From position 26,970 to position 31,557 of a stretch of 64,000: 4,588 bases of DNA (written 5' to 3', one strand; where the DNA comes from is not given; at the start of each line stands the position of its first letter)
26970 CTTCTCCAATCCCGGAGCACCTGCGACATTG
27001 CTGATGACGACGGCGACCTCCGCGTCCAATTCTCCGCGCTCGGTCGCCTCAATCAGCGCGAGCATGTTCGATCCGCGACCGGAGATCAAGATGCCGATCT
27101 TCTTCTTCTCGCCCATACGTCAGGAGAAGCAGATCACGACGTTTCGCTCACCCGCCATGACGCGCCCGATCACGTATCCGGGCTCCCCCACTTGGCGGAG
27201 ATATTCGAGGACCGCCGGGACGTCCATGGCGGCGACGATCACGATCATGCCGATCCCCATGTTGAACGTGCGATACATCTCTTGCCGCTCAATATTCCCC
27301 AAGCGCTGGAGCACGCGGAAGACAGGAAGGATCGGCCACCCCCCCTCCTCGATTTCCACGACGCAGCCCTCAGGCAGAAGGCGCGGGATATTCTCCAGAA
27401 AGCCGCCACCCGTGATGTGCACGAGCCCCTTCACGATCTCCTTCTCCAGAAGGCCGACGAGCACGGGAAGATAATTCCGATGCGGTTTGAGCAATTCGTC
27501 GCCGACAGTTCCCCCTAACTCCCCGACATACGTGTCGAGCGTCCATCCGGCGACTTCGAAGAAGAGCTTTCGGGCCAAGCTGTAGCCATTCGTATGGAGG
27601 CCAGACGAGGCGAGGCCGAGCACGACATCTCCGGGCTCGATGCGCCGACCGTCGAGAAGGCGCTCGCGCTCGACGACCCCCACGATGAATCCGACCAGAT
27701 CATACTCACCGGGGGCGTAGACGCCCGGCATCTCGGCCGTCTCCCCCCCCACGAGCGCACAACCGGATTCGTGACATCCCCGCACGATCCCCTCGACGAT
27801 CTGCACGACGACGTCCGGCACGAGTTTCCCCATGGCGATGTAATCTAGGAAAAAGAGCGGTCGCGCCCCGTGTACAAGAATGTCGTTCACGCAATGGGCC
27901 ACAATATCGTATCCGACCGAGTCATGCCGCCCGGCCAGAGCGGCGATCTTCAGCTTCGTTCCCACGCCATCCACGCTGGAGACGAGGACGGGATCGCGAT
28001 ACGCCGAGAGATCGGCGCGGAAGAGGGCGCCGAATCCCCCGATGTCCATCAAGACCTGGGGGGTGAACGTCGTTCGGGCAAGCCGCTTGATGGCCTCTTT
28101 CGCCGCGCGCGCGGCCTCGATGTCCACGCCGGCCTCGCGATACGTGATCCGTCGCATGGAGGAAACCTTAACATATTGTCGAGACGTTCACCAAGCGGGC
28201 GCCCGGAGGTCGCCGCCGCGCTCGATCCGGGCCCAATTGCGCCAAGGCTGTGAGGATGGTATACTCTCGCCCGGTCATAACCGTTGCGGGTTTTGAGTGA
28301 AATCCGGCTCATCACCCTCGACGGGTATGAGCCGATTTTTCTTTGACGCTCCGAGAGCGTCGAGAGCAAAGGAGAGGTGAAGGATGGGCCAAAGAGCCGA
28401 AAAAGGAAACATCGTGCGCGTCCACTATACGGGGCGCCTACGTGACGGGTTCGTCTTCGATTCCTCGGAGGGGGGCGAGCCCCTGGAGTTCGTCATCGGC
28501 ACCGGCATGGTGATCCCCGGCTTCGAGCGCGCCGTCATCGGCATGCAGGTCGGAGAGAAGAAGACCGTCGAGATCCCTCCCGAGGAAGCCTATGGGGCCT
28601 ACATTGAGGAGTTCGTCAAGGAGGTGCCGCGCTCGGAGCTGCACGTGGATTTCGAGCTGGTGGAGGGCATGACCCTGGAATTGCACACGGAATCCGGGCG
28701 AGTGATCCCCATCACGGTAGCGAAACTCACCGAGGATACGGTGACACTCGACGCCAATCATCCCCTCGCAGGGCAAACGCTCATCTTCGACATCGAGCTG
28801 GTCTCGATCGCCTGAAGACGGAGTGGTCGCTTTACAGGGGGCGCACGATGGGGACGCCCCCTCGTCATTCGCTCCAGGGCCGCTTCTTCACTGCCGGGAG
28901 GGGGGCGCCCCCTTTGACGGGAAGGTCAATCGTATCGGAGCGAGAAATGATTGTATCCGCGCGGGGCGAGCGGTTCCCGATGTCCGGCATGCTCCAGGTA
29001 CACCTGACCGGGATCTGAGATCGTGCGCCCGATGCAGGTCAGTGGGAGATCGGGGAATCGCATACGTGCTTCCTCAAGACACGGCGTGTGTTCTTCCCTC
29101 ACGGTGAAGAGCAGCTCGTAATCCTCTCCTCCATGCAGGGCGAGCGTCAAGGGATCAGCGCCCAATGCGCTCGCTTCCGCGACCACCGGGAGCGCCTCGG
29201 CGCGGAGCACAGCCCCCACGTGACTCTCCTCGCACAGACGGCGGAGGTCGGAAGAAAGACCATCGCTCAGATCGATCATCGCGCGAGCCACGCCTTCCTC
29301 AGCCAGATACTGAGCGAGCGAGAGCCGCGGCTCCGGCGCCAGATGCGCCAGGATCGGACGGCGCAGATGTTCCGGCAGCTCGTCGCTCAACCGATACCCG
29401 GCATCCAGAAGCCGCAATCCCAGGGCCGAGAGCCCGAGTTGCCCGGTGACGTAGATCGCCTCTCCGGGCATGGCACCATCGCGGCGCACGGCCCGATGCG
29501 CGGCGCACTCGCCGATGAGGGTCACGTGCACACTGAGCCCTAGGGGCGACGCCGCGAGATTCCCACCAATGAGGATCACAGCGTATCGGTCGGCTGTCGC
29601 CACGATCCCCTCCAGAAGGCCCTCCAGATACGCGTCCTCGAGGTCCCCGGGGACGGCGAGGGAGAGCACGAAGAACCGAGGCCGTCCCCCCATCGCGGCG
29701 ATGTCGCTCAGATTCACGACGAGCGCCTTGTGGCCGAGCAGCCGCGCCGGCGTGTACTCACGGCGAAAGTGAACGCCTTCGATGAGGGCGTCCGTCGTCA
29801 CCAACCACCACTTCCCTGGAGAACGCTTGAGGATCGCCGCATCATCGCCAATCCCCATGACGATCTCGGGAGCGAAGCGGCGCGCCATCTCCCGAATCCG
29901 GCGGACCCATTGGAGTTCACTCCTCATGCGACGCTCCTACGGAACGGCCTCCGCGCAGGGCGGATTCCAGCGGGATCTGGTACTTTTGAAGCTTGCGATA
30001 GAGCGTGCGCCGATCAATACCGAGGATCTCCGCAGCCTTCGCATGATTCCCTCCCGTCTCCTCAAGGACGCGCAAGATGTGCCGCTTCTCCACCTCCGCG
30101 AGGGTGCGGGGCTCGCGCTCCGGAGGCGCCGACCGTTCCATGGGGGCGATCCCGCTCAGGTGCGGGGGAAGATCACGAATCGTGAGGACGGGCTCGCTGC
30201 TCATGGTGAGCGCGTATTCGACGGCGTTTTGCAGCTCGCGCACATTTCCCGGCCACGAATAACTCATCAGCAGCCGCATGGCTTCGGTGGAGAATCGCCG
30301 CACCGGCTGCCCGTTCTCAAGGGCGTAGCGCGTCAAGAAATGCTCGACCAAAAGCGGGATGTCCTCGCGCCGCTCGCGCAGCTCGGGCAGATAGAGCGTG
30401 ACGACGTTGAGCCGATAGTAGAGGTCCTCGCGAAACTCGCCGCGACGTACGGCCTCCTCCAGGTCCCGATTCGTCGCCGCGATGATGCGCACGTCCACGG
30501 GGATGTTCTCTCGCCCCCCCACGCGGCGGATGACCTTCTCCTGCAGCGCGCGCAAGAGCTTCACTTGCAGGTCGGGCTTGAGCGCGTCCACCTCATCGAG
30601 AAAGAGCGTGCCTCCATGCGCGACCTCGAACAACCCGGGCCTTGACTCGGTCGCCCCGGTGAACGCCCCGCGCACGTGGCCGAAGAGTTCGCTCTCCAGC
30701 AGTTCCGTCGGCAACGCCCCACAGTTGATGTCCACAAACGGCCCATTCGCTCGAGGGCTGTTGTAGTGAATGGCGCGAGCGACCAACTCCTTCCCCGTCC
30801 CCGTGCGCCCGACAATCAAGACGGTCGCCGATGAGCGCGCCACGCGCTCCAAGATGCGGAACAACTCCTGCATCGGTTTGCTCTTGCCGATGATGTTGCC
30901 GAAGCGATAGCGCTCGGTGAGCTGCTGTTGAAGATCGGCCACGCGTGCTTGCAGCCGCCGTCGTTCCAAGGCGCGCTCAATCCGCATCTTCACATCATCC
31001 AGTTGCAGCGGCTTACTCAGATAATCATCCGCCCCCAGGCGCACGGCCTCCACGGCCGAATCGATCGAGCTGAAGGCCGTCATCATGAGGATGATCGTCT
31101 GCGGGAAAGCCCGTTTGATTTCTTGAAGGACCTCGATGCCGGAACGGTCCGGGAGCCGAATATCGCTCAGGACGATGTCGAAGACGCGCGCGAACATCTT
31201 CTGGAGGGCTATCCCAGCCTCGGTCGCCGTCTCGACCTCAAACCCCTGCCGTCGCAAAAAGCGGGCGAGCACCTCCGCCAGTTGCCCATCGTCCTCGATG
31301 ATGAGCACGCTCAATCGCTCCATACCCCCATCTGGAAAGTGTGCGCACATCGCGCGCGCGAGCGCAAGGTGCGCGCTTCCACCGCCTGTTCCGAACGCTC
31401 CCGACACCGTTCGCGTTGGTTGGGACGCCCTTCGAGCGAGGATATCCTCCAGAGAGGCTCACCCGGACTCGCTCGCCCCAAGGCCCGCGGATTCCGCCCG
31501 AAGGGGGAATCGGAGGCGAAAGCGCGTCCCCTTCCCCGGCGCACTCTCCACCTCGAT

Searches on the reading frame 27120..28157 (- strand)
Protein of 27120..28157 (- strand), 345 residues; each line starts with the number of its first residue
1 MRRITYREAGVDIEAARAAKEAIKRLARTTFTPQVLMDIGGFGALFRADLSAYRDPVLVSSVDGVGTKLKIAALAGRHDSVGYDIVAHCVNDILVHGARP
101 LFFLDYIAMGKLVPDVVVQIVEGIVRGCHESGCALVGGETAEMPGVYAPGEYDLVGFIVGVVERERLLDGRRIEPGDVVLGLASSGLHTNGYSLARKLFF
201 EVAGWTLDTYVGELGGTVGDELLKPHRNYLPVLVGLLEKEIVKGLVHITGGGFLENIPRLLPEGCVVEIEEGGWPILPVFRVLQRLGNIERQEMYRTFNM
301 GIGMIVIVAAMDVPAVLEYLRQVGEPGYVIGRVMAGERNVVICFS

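Call 87: search_protein_families(library=pfam, proteins=[window:27120-28157:-], max_evalue=0.000001)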
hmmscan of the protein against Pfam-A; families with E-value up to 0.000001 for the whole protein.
window:27120-28157:- (345 aa): 2 families
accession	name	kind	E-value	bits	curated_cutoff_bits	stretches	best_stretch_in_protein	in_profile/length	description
PF02769.27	AIRS_C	-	9.5e-32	110.8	23.1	1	174-342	1-154/156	AIR synthase related protein, C-terminal domain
PF00586.29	AIRS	-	4.7e-24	85.4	24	1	57-162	14-112/112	AIR synthase related protein, N-terminal domain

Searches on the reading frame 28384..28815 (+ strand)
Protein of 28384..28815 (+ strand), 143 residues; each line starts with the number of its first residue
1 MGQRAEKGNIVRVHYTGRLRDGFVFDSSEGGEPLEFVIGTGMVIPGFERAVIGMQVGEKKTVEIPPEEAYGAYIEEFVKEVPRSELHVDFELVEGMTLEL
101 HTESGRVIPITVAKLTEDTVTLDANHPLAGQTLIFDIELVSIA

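Call 87: search_protein_families(library=pfam, proteins=[window:28384-28815:+], max_evalue=0.000001)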
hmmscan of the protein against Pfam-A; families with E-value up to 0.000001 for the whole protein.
window:28384-28815:+ (143 aa): 1 family
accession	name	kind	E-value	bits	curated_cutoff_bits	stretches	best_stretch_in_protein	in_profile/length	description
PF00254.34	FKBP_C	-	6.5e-27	94.1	21.1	1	3-140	2-94/94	FKBP-type peptidyl-prolyl cis-trans isomerase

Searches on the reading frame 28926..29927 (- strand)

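Call 87: search_protein_families(library=pfam, proteins=[window:28926-29927:-], max_evalue=0.000001)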
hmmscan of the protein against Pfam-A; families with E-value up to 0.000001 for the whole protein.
window:28926-29927:- (333 aa): 2 families
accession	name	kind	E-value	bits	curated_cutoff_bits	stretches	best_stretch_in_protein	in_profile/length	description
PF00586.29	AIRS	-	1.6e-25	90.2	24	1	27-140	1-111/112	AIR synthase related protein, N-terminal domain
PF02769.27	AIRS_C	-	9.7e-09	36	23.1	1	154-262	2-109/156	AIR synthase related protein, C-terminal domain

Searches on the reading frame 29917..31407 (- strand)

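Call 87: search_protein_families(library=pfam, proteins=[window:29917-31407:-], max_evalue=0.000001)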
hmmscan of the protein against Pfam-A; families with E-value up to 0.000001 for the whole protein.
window:29917-31407:- (496 aa): 7 families
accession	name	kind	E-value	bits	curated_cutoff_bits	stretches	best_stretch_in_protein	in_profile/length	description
PF00158.32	Sigma54_activat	-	1e-72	243.7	20.2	1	172-338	1-167/168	Sigma-54 interaction domain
PF25601.1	AAA_lid_14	-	1.3e-30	105.5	27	1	344-424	1-81/87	AAA+ ATPase lid domain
PF00072.30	Response_reg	-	2.4e-27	95.7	30.2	1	34-143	1-110/111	Response regulator receiver domain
PF14532.12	Sigma54_activ_2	-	8.1e-25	88.1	25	1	173-343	1-138/138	Sigma-54 interaction domain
PF02954.25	HTH_8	-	2.4e-17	62.8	22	1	435-476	1-42/42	Bacterial regulatory protein, Fis family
PF07728.20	AAA_5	-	2.5e-09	37.7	22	1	196-315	2-124/139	AAA domain (dynein-related subfamily)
PF00004.35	AAA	-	6.4e-09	36.8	21.2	1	196-330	1-128/131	ATPase family associated with various cellular activities (AAA)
